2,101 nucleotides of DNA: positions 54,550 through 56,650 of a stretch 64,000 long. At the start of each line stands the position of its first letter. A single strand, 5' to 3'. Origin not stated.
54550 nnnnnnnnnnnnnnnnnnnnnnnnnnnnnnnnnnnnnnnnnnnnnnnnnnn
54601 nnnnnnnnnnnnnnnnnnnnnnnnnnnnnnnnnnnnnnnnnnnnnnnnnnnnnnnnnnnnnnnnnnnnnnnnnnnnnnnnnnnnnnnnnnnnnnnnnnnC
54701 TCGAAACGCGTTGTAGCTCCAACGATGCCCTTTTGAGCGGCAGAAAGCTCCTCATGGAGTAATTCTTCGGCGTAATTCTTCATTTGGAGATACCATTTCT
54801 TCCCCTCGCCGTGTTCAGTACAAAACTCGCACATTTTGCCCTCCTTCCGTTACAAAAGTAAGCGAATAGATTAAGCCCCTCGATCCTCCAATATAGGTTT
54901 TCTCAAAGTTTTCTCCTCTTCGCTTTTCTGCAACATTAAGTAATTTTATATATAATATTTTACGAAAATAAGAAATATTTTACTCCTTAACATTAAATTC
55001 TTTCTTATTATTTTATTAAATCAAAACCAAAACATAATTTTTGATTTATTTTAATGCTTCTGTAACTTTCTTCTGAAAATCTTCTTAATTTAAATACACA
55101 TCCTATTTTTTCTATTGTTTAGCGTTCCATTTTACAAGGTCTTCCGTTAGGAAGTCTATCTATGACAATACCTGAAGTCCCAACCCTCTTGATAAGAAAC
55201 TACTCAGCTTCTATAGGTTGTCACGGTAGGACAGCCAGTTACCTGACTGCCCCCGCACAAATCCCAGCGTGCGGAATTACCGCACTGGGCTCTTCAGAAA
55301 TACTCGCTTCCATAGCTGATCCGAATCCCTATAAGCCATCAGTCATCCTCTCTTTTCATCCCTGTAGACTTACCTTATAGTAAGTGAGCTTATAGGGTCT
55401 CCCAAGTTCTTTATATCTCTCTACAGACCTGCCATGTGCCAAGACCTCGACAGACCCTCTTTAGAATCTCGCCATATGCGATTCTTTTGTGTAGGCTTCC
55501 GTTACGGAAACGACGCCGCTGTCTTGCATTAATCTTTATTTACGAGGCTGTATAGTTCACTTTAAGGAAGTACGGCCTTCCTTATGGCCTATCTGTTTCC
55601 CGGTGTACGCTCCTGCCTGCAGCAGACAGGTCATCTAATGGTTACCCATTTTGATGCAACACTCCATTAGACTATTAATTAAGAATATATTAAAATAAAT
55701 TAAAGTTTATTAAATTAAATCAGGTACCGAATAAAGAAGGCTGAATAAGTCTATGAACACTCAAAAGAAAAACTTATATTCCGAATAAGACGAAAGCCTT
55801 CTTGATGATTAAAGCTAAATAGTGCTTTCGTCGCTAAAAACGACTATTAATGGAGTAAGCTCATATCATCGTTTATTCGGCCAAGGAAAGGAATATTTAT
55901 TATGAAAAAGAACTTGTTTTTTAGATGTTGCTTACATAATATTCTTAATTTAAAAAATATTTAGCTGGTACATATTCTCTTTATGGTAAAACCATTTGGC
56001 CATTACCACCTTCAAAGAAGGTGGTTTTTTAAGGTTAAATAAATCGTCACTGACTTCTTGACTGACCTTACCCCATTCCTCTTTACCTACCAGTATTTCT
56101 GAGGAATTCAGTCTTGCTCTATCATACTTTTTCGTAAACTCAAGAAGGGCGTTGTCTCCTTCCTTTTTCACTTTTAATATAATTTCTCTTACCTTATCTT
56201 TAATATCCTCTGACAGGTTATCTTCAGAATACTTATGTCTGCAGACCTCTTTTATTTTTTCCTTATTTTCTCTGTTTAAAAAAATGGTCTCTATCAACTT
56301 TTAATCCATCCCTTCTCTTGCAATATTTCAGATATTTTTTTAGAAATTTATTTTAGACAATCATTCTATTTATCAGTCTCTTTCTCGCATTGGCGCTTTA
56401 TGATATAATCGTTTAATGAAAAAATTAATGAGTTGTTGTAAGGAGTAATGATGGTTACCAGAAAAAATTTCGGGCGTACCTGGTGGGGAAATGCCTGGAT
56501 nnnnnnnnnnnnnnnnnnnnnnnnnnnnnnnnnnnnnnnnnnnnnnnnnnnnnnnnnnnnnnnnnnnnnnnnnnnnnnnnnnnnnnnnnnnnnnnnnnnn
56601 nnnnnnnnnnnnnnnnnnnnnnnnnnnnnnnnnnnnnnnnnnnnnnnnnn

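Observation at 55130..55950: About 0.8-kb ORF-free, GC-elevated, hairpin-dense region: candidate large structured RNA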

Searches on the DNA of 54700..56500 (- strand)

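Call 4: search_rna_families(source=window, start=54700, end=56500, threshold=evalue, max_evalue=10, show_alignments=3)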
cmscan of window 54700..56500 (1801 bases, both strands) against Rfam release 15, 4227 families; matches with E-value up to 10: 8.
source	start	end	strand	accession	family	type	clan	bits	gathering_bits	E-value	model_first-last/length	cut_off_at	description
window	55435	55665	-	RF02005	group-II-D1D4-6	Intron;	CL00102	42.4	49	3e-10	1-225/225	no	Group II catalytic intron D1-D4-6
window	55220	55294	-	RF00029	Intron_gpII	Intron;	-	35.5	40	7.7e-05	1-77/77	no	Group II catalytic intron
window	55936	56047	-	RF02550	RnaG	Gene; sRNA;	-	23.6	153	0.33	1-120/120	no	RnaG sRNA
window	56018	56167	-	RF01981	PCGEM1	Gene; lncRNA;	-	20.1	75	8.8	1-132/132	no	Prostate-specific transcript 1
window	56400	56500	+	RF00516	ylbH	Cis-reg; leader;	-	17.3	50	0.89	1-113/122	3'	ylbH leader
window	55862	55934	-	RF02716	sno_ncR3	Gene; snRNA; snoRNA; CD-box;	-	16.9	88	2.3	1-75/75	no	Small nucleolar RNA ncR3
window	56384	56445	-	RF01414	Dicty_Class_I_RNA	Gene;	-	16.6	41.5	9.6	4-51/56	no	Class I RNA from Dictyostelium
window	55183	55391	-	RF02113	DLG2-AS1_2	Gene; lncRNA;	-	11.4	70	5.8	1-215/215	no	DLG2 antisense RNA 1 conserved region 2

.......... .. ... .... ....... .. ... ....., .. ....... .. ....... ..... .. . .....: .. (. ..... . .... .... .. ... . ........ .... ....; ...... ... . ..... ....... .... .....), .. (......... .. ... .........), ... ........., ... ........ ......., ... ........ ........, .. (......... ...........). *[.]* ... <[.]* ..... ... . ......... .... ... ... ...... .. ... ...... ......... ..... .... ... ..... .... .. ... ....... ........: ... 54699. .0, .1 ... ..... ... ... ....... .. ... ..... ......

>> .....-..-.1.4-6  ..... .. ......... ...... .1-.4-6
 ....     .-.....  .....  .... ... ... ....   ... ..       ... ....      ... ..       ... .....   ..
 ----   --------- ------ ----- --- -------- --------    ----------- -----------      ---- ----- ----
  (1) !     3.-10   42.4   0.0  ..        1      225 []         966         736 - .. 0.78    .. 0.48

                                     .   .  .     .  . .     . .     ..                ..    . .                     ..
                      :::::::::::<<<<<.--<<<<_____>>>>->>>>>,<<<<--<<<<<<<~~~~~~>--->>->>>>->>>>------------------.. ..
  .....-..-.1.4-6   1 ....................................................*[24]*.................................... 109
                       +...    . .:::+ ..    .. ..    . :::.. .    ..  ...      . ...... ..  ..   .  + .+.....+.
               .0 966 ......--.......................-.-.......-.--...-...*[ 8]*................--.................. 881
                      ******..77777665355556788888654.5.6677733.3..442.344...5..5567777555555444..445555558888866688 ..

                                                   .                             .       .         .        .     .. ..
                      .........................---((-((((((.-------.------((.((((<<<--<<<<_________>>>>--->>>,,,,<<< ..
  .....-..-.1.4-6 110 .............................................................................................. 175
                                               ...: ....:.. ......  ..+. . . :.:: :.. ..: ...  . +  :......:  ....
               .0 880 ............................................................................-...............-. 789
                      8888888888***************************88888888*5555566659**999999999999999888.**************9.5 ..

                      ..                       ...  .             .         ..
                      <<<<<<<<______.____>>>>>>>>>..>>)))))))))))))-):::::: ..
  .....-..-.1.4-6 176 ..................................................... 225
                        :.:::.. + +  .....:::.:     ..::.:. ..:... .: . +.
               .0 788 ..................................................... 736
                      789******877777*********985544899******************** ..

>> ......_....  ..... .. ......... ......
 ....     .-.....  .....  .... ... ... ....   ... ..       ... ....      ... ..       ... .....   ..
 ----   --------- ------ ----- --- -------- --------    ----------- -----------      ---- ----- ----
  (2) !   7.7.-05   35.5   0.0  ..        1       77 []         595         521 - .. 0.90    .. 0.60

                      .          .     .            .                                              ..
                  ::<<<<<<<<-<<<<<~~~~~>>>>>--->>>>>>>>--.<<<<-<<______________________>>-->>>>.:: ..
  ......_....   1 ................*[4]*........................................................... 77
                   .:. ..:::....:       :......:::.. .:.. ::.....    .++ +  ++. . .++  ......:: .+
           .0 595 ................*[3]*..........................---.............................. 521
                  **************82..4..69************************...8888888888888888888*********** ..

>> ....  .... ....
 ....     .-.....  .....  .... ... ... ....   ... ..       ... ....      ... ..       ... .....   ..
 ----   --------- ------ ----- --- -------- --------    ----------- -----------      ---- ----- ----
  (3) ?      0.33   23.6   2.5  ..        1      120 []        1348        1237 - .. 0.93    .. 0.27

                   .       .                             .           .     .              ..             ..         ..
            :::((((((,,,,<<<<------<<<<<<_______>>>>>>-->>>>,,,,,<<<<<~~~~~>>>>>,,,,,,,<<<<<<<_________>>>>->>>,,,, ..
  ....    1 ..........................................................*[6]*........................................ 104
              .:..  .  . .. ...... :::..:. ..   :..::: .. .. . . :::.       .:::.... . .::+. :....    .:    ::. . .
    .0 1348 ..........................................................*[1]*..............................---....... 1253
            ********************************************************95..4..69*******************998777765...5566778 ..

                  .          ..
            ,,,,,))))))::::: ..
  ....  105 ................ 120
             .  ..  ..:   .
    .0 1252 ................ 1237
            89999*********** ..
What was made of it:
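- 55220..55665 (-): Remnant of a group II intron: intron nt ~75 to the 3' end, with D4 and its ORF deleted. RF02005 at 55665..55435 (42.4 bits, E 3e-10) and RF00029 at 55294..55220 (35.5 bits) (call 4).
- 55260..55292 (-): Domain V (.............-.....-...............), with the AGC triad and AC bulge. RF00029 alignment (call 4).
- On Group II intron (ribozyme/retroelement): The RF00029 alignment covers all 77 model positions at 35.5 bits (gathering 40), E 7.7e-5 (call 4). The window copy scores 42.4 bits on RF02005, below the gathering score of 49 (E 3e-10 locally, call 4).
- The domain order in the window is canonical: D1-D3, then D5-D6 (call 4).
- Tried and rejected: The intron appeared only in E-value mode (call 4).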

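Call 13: search_dna_similar(query=window:55200-55720:-, collection=plasmids, mode=distant, max_evalue=0.01, max_rows=20)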
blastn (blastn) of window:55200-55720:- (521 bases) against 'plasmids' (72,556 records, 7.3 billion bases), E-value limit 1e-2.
Records with a match: 11; places in all: 11; records where one place covers at least 80% of the query: 0.
Best place of each record, by identity: 90-95% 2; 80-90% 4; 60-80% 5.
By first word of the organism name: Acidithiobacillus 3; Solidesulfovibrio 2; Catenovulum 1; Methylotuvimicrobium 1; Methylomonas 1; Pseudomonas 1; Agrobacterium 1; Cupriavidus 1.
By predicted mobility (MOB-suite, as given by PLSDB): non-mobilizable 8; conjugative 2; mobilizable 1.
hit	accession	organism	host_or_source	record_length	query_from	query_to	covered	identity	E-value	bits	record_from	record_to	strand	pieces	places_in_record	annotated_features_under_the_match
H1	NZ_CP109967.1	Catenovulum adriaticum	algae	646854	419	501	16%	75.0%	3e-3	51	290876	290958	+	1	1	none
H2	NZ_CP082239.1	Acidithiobacillus ferrooxidans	cell culture,soil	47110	429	500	14%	83.3%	2e-11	77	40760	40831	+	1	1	DUF5397 domain-containing protein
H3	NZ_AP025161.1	Acidithiobacillus ferrooxidans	-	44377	429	500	14%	83.3%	2e-11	77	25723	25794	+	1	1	DUF5397 domain-containing protein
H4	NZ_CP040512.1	Acidithiobacillus ferrooxidans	-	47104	429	500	14%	83.3%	2e-11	77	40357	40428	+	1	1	DUF5397 domain-containing protein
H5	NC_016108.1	Methylotuvimicrobium alcaliphilum 20Z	-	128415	414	490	15%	76.6%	6e-6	59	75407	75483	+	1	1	none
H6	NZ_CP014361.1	Methylomonas sp. DH-1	cell culture,waste sludge of a brewery ...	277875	426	501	15%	76.3%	2e-5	57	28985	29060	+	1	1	none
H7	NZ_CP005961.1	Pseudomonas mandelii JR-1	natural mineral water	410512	429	501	14%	78.1%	3e-4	55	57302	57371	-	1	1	none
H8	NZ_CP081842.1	Agrobacterium vitis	Vitis,Cell culture,South Africa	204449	429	500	14%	77.8%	8e-5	55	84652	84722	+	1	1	none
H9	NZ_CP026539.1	Solidesulfovibrio carbinolicus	-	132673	429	472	8%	90.9%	5e-7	63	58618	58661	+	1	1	none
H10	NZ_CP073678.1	Cupriavidus sp. KK10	Isolate,A bacterial consortium from ...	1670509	429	471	8%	90.7%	2e-6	61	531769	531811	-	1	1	none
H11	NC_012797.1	Solidesulfovibrio magneticus RS-1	-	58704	429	471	8%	88.4%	8e-5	56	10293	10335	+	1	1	none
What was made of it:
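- Tried and rejected: BLAST against plasmids matched only D5-D6 of unrelated introns (call 13).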
